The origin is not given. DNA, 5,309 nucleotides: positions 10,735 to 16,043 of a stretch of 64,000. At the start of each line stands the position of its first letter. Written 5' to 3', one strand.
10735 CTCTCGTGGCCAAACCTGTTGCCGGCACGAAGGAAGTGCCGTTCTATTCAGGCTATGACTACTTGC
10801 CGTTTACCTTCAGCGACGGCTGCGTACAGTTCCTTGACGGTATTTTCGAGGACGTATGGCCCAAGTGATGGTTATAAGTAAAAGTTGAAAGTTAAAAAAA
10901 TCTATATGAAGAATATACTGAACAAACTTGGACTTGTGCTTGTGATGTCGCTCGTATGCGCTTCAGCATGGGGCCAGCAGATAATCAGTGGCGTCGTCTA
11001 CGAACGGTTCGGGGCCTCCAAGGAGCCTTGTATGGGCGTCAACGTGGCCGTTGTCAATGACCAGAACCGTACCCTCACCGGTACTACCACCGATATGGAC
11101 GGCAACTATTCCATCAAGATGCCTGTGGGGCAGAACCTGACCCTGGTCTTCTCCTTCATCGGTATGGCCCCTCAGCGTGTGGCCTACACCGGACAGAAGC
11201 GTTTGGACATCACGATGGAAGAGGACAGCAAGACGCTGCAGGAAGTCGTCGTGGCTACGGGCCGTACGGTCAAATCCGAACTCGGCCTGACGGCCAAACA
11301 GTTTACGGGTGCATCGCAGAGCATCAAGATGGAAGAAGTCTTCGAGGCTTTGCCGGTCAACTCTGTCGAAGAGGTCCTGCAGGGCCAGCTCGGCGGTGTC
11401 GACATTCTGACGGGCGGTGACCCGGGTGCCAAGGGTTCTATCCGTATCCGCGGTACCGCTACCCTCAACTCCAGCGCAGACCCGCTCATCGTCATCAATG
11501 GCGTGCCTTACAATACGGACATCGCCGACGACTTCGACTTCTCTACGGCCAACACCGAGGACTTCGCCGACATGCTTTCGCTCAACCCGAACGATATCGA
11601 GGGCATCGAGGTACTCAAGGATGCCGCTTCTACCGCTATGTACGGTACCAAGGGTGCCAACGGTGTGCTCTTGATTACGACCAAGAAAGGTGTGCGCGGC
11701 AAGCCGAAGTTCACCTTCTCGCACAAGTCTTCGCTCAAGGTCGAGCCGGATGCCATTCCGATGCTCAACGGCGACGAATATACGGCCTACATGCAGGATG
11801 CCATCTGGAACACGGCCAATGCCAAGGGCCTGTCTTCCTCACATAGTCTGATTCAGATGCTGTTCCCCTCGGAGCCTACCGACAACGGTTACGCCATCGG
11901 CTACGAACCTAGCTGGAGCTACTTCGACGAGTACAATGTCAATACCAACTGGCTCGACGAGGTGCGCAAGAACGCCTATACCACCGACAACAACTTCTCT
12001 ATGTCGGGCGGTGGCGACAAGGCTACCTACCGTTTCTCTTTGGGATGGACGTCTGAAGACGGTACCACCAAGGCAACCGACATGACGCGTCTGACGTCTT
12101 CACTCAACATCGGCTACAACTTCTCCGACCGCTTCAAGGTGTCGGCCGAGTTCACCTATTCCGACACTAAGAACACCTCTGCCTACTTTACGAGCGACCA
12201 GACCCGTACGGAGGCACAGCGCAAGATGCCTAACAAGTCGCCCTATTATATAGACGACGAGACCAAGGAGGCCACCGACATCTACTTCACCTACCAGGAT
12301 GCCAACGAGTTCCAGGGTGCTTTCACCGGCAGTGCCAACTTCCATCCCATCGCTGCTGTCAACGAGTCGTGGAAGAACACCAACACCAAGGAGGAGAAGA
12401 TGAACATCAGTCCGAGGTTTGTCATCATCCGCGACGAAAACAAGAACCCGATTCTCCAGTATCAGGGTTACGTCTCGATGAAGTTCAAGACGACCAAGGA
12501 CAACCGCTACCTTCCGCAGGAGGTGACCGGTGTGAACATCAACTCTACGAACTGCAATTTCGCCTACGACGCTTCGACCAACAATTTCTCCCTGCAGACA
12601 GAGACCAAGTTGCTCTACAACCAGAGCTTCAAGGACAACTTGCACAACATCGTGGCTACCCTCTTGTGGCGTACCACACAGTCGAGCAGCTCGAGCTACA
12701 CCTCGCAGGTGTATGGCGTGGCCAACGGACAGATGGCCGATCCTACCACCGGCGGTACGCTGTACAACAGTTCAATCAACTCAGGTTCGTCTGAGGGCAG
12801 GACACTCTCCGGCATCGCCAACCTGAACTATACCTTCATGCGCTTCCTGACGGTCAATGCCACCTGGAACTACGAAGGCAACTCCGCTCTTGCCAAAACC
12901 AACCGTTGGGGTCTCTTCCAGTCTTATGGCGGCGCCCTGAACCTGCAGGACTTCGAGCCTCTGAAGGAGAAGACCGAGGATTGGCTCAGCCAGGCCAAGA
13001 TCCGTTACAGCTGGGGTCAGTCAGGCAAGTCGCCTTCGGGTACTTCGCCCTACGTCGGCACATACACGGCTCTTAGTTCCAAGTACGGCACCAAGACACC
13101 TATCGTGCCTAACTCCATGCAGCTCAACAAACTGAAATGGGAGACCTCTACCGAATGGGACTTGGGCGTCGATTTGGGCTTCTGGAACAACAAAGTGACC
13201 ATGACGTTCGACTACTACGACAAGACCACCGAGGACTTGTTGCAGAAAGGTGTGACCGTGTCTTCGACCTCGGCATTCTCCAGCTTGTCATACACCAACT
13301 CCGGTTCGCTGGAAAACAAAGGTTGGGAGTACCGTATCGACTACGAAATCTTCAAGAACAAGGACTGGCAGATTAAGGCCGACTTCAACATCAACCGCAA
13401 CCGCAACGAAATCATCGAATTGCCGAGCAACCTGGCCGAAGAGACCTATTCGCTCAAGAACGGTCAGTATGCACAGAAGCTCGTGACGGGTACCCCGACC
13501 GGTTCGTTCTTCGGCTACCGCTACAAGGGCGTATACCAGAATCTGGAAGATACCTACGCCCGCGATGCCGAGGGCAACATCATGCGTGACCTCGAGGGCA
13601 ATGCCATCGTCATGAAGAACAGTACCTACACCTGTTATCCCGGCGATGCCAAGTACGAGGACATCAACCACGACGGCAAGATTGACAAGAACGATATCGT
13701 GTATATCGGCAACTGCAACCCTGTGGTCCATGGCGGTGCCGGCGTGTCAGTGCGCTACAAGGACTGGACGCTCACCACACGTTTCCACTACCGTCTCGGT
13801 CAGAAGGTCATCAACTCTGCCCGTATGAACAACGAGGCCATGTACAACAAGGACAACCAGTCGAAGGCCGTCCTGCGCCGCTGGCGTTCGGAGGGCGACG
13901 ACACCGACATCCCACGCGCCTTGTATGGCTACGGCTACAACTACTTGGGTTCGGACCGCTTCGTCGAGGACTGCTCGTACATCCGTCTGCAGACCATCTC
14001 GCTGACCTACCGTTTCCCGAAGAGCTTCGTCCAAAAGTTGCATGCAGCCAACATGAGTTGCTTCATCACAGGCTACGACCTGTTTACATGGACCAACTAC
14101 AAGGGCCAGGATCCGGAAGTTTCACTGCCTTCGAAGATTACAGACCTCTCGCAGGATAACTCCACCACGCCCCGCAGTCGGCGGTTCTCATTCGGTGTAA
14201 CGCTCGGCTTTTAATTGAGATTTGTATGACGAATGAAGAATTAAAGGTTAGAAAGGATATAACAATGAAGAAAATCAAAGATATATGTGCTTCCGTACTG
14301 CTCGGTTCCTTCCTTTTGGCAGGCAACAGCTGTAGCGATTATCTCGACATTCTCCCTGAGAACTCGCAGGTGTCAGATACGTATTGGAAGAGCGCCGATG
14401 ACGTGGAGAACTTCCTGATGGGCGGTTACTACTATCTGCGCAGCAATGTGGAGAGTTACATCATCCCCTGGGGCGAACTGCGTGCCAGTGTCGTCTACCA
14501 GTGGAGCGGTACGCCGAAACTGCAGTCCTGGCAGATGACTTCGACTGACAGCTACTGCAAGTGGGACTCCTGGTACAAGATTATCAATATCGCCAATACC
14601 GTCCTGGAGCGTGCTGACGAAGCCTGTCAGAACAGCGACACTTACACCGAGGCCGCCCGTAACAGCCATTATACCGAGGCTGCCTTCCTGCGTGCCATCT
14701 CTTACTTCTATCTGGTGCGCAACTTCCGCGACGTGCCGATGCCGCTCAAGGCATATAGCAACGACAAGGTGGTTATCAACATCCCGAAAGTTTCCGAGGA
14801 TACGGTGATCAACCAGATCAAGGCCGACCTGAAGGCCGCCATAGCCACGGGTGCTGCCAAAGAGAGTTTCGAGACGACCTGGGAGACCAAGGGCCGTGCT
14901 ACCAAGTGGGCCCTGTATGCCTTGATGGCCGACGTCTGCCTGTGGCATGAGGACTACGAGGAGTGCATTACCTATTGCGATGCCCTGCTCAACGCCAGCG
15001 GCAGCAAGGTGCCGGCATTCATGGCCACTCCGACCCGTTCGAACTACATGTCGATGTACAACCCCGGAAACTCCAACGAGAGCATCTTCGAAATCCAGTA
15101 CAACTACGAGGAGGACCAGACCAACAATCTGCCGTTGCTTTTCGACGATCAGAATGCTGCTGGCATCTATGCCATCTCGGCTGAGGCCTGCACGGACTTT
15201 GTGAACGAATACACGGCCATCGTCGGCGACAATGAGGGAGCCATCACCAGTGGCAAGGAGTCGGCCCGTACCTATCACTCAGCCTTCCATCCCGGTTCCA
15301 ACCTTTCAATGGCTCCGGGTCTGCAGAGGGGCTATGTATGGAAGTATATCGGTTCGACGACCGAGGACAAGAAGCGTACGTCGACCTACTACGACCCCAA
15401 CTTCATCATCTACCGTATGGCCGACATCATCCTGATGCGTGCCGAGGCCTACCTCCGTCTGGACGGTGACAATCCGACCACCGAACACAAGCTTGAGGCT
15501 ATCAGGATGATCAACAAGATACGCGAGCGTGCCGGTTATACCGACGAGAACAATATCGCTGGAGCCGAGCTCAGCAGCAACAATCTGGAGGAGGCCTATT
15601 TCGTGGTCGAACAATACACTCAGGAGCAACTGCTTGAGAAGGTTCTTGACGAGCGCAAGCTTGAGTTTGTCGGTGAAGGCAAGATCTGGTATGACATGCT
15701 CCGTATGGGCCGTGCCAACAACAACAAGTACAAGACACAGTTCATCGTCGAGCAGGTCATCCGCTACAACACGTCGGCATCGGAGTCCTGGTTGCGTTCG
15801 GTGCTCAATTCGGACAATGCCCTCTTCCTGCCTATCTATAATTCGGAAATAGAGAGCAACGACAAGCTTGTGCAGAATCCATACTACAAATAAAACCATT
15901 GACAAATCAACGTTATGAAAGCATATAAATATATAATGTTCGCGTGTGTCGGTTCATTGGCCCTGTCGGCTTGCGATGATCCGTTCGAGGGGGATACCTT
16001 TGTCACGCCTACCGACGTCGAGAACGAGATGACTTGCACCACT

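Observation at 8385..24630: Seven-gene tandem SusC/SusD locus in which every accessory gene is a fasciclin (FAS1)-domain lipoprotein, with no CAZyme or regulator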

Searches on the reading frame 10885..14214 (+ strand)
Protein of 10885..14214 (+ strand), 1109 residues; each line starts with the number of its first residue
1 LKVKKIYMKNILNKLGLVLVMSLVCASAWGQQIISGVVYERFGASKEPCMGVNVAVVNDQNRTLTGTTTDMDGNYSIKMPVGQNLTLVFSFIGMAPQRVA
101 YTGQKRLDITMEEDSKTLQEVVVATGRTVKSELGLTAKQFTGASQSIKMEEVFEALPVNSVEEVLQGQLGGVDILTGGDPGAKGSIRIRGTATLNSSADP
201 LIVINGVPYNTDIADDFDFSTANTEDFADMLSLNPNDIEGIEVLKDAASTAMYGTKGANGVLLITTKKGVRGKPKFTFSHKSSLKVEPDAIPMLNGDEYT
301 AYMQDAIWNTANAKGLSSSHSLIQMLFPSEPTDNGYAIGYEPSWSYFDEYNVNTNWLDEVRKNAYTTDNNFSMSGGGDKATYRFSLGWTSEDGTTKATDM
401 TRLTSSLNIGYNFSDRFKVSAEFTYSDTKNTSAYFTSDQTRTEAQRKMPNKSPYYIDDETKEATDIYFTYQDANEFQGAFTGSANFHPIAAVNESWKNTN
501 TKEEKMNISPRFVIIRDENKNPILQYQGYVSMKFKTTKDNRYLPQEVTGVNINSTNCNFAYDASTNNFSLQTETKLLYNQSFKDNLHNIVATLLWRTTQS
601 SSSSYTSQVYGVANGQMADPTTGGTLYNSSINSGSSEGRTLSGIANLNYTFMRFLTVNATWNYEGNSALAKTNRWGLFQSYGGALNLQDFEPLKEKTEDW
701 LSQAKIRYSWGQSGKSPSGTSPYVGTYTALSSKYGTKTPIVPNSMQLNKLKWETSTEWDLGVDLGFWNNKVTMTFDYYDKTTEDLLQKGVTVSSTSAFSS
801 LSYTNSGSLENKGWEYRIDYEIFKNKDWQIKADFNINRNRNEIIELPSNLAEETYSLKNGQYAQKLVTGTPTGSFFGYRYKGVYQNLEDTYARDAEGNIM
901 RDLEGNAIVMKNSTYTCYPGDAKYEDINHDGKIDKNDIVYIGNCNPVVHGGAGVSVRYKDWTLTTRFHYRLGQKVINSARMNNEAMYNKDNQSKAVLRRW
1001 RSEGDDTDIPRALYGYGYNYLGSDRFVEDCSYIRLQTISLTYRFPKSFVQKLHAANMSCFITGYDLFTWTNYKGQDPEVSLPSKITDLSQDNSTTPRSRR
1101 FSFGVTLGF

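Call 3: search_protein_families(library=pfam, proteins=[window:10885-14214:+], max_evalue=0.01)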
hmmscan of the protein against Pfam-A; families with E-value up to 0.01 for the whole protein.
window:10885-14214:+ (1109 aa): 4 families
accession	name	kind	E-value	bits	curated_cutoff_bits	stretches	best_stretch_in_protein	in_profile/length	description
PF07715.20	Plug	-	5.3e-18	65.9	23.9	1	141-261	6-107/107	TonB-dependent Receptor Plug Domain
PF13715.12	CarbopepD_reg_2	-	6.9e-14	52.1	32.2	1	34-123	1-88/88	CarboxypepD_reg-like domain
PF13620.12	CarboxypepD_reg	-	1.7e-09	38.4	32.3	1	34-111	2-81/82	Carboxypeptidase regulatory-like domain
PF11974.14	bMG3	-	0.00098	19.5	34.9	1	45-80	24-59/103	Bacterial alpha-2-macroglobulin MG3 domain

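Call 5: search_protein_families(library=ncbifam, proteins=[window:10885-14214:+], max_evalue=0.01)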
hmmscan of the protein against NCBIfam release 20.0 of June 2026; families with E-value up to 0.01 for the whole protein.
window:10885-14214:+ (1109 aa): 3 families
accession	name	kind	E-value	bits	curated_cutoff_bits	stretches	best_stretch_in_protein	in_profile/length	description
TIGR04056.1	OMP_RagA_SusC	subfamily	1.7e-219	731.7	368.25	1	34-1109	3-981/981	SusC/RagA family TonB-linked outer membrane protein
TIGR04057.1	SusC_RagA_signa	signature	9e-16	57.4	46.2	1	237-267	1-31/31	SusC/RagA subfamily TonB-dependent outer membrane receptor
NF053692.1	BamP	equivalog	0.00065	19.2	230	1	18-135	7-122/251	BamP family beta-barrel-assembly machinery protein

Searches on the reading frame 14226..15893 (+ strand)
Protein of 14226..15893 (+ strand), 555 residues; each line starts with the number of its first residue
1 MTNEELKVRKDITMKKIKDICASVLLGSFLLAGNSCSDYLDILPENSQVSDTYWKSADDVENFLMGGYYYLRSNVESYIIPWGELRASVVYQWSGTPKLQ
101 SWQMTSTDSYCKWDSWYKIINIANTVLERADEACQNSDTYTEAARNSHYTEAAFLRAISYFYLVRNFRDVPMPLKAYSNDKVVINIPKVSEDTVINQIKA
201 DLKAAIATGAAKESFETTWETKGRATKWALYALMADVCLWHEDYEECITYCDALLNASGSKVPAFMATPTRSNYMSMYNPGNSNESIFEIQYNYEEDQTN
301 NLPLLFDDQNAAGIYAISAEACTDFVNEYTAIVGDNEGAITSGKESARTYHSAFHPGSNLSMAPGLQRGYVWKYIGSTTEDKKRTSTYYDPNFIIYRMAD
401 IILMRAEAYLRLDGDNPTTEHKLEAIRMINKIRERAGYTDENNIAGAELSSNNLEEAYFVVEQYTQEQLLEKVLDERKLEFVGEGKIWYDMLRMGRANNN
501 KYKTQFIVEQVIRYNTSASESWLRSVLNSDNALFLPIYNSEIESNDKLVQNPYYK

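Call 3: search_protein_families(library=pfam, proteins=[window:14226-15893:+], max_evalue=0.01)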
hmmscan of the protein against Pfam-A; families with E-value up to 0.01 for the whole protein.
window:14226-15893:+ (555 aa): 2 families
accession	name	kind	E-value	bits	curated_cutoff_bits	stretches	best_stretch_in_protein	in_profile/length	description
PF07980.17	SusD_RagB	-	4e-29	102.6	23.1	1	373-554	137-297/297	SusD family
PF14322.12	SusD-like_3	-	1.9e-19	71.1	27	1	38-239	1-191/191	Starch-binding associating with outer membrane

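Call 5: search_protein_families(library=ncbifam, proteins=[window:14226-15893:+], max_evalue=0.01)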
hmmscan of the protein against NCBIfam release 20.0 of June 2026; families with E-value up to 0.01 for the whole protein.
window:14226-15893:+ (555 aa): 2 families
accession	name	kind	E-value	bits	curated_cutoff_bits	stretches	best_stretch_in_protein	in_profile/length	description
NF033072.0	NanU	exception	3.3e-24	85.8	425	2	370-504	368-494/521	SusD family outer membrane lipoprotein NanU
NF033071.0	SusD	exception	8.5e-12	44.1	725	2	133-282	132-282/558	starch-binding outer membrane lipoprotein SusD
